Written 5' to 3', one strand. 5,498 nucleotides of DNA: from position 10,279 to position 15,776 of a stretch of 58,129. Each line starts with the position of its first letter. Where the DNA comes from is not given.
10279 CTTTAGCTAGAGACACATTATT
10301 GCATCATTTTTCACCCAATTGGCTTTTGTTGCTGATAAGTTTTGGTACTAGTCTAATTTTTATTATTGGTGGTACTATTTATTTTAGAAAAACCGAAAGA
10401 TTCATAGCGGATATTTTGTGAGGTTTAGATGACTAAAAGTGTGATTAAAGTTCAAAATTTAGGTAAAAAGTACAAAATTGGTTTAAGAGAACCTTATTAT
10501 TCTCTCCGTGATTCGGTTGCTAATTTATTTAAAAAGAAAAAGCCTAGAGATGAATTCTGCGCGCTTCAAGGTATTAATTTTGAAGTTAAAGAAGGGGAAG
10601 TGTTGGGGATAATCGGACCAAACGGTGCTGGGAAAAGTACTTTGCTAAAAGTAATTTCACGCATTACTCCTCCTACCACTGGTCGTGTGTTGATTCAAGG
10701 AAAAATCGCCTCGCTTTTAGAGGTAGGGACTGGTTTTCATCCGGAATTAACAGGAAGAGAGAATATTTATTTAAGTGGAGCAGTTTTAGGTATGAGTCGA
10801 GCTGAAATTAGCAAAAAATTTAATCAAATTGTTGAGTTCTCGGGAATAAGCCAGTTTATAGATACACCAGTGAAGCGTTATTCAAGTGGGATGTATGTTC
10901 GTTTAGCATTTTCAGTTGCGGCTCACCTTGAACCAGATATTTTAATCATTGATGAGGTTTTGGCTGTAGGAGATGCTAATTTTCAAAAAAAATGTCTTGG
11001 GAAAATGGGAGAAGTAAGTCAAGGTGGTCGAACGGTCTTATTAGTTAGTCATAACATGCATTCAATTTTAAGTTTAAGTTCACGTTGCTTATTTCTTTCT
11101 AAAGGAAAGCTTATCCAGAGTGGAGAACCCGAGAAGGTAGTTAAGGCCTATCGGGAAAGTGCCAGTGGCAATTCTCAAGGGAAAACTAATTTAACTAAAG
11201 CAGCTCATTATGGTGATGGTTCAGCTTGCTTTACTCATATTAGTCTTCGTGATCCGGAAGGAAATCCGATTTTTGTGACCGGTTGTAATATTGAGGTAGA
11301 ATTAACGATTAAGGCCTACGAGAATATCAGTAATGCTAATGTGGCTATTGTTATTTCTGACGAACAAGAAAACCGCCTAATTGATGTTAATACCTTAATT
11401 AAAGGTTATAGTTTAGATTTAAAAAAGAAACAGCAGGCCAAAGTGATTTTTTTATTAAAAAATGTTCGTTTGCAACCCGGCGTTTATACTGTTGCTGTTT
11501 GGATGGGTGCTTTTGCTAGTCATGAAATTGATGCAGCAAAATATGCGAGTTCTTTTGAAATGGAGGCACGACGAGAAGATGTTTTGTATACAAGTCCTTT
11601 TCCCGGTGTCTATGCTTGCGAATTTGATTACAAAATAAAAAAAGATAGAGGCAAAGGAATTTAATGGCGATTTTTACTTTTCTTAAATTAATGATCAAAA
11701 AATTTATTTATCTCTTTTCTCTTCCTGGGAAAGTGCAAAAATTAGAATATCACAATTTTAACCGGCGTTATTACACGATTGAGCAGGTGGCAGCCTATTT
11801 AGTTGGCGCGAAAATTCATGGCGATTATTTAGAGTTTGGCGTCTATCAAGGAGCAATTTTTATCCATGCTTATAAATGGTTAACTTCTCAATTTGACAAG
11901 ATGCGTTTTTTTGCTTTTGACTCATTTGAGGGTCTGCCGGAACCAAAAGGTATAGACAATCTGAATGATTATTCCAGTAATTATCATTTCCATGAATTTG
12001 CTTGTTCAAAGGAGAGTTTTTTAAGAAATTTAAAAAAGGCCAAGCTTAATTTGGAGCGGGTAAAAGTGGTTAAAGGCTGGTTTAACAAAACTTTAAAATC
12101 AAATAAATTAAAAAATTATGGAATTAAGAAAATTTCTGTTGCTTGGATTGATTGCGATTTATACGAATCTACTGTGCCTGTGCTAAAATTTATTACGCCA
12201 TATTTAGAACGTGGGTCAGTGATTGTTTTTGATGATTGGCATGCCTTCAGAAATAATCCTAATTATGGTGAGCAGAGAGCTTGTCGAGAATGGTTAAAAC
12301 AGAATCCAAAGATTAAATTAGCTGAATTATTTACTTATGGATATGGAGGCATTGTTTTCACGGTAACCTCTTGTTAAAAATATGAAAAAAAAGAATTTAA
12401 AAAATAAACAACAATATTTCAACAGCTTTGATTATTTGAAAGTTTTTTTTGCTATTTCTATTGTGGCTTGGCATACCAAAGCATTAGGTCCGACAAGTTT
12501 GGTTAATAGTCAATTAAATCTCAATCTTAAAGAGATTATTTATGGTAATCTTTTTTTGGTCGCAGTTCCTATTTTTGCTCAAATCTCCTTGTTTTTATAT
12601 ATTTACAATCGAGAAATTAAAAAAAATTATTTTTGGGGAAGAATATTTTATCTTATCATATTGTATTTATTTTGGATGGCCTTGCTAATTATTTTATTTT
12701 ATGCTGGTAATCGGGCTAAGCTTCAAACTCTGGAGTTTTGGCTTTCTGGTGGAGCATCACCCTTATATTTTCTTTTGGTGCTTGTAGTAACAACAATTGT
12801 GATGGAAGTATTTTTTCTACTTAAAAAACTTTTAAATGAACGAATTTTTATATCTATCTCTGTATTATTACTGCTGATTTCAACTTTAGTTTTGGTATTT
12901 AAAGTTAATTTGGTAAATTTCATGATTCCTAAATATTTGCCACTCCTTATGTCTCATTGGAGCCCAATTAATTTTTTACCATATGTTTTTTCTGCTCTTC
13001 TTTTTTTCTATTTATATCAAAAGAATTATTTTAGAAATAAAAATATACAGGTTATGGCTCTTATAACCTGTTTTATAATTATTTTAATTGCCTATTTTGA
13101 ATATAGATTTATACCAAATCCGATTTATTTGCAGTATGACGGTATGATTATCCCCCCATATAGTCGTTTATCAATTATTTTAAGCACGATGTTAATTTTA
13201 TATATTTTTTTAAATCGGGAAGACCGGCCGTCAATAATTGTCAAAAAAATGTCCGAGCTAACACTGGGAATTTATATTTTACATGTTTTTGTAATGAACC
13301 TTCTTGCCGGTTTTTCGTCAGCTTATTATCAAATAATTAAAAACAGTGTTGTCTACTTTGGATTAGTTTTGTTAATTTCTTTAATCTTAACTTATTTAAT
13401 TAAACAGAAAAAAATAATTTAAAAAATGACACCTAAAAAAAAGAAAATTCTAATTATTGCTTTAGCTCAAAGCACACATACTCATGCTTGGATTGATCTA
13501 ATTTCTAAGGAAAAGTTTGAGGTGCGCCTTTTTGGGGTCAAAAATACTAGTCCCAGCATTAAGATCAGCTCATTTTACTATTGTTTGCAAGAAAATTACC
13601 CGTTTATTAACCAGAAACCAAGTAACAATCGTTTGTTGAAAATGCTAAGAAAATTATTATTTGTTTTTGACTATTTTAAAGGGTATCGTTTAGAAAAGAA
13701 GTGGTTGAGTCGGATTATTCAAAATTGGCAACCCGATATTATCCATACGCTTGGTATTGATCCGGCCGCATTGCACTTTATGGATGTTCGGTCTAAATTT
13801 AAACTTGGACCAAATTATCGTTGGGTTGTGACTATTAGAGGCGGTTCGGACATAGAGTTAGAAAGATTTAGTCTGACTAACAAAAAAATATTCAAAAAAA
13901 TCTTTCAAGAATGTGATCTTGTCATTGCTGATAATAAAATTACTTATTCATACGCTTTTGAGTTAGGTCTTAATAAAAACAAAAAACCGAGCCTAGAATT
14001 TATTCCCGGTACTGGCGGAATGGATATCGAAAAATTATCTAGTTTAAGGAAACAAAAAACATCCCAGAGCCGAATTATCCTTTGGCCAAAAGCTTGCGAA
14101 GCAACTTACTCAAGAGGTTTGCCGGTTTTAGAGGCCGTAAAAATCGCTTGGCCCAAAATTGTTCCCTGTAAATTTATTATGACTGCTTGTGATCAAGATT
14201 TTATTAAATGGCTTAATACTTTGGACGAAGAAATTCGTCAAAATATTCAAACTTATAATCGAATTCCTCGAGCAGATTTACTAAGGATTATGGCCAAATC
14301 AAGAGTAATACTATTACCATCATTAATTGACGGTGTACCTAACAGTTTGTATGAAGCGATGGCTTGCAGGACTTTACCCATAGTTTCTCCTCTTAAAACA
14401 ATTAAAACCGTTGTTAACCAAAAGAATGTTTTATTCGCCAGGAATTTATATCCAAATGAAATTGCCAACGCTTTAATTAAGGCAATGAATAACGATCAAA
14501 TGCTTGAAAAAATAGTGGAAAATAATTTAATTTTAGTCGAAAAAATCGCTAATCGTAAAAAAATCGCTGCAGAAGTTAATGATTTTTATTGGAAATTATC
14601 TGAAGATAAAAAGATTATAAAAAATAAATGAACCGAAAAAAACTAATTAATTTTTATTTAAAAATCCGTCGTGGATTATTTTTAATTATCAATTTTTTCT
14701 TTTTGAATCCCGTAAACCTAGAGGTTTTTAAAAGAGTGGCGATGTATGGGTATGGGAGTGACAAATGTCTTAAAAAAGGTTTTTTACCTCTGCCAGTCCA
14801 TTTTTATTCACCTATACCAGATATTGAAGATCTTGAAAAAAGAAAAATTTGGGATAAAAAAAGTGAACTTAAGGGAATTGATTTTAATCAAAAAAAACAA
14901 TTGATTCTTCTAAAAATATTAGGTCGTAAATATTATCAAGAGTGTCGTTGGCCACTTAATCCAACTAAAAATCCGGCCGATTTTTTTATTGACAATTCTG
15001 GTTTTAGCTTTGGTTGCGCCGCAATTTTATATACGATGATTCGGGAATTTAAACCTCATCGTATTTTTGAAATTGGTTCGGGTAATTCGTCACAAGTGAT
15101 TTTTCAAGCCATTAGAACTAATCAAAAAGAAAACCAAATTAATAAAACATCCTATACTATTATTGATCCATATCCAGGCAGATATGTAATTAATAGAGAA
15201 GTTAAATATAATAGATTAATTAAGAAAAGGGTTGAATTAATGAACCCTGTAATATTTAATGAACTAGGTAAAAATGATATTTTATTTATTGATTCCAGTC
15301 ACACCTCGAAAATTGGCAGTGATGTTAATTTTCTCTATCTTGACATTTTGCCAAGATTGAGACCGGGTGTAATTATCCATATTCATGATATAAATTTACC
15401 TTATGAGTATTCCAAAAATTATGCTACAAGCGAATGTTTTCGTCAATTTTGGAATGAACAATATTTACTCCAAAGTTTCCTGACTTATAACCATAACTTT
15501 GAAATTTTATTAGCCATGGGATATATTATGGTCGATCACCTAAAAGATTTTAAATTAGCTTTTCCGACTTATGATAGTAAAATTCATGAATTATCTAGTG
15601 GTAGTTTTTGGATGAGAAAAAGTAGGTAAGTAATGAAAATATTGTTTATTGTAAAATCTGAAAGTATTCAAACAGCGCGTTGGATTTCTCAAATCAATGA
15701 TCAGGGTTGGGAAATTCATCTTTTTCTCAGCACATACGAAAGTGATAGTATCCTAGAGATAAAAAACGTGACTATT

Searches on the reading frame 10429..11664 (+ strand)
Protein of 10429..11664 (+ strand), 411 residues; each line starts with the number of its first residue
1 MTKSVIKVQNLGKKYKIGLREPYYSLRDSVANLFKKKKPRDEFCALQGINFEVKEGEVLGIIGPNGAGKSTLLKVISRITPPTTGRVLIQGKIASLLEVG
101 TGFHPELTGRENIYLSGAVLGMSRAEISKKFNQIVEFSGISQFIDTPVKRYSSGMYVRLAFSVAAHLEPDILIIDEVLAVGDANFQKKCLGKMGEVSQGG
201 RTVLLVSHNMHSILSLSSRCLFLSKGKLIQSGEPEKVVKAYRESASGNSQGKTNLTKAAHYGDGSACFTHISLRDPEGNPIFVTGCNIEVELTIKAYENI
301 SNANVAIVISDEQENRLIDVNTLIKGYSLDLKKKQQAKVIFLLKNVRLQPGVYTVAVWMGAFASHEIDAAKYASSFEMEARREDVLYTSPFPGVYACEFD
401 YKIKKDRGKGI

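Call 23: find_encoding_contigs(protein=window:10429-11664:+, flank=10000, max_places=1)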
Protein window:10429-11664:+ (411 aa): 5 contigs read that carry it; 1 place shown.
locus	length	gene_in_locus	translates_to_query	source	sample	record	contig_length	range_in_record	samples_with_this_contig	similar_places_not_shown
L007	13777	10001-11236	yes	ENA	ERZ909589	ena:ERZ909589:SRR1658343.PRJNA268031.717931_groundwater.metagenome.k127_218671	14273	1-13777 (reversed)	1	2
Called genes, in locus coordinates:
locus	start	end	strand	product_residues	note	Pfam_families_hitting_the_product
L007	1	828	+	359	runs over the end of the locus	-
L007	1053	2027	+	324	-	PF01408:GFO_IDH_MocA, PF02629:CoA_binding (weak), PF02894:GFO_IDH_MocA_C, PF22725:GFO_IDH_MocA_C3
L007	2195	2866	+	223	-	PF07959:Fucose_pyrophosphorylase (faint), PF25084:LbH_EIF2B, PF25087:GMPPB_C (weak), PF00132:Hexapep, PF14602:Hexapep_2 (weak)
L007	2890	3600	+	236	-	PF01209:Ubie_methyltran, PF13489:Methyltransf_23 (weak), PF13649:Methyltransf_25, PF13847:Methyltransf_31, PF08241:Methyltransf_11, PF08242:Methyltransf_12, PF20922:Anamorsin_N (faint)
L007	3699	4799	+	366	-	PF00155:Aminotran_1_2, PF01041:DegT_DnrJ_EryC1, PF00266:Aminotran_5 (weak), PF01212:Beta_elim_lyase (weak), PF01053:Cys_Met_Meta_PP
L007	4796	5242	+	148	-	-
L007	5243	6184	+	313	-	PF01073:3Beta_HSD, PF01370:Epimerase, PF02719:Polysacc_synt_2, PF07993:NAD_binding_4, PF13460:NAD_binding_10, PF16363:GDP_Man_Dehyd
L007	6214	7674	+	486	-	PF01943:Polysacc_synt, PF13440:Polysacc_synt_3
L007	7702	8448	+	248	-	PF13489:Methyltransf_23, PF02353:CMAS (weak), PF05175:MTS, PF13847:Methyltransf_31, PF08241:Methyltransf_11, PF08242:Methyltransf_12, PF13649:Methyltransf_25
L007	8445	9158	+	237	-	-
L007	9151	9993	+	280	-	PF01061:ABC2_membrane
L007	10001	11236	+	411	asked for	PF00005:ABC_tran, PF13304:AAA_21 (faint), PF14524:Wzt_C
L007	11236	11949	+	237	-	PF05711:TylF, PF13578:Methyltransf_24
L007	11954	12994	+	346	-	PF01757:Acyl_transf_3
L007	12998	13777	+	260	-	?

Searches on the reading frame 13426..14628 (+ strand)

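Call 25: search_protein_families(library=pfam, proteins=[window:13426-14628:+], max_evalue=0.001)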
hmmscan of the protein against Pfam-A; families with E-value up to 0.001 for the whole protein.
window:13426-14628:+ (401 aa): 5 families
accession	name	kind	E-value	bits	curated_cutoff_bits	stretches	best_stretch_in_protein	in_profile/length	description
PF00534.26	Glycos_transf_1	-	3.7e-13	49.8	26.4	1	267-366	68-168/172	Glycosyl transferases group 1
PF13692.12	Glyco_trans_1_4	-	6.8e-11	43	27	1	248-356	34-142/142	Glycosyl transferases group 1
PF13477.12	Glyco_trans_4_2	-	6.9e-06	26.7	23.4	1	7-170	1-139/139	Glycosyl transferase 4-like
PF13524.12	Glyco_trans_1_2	-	0.00018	21.9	25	1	269-367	27-125/144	Glycosyl transferase-like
PF13439.12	Glyco_transf_4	-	0.00025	21.5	28.5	1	75-182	45-154/170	Glycosyltransferase Family 4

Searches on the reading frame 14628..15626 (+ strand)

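Call 71: search_protein_families(library=pfam, proteins=[window:14628-15626:+], max_evalue=0.0001)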
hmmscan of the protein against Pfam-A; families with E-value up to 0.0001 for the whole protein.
window:14628-15626:+ (333 aa): 1 family
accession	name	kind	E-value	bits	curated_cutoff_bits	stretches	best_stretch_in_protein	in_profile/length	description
PF13578.12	Methyltransf_24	-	1e-13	52.5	26.3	1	148-255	2-105/105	Methyltransferase domain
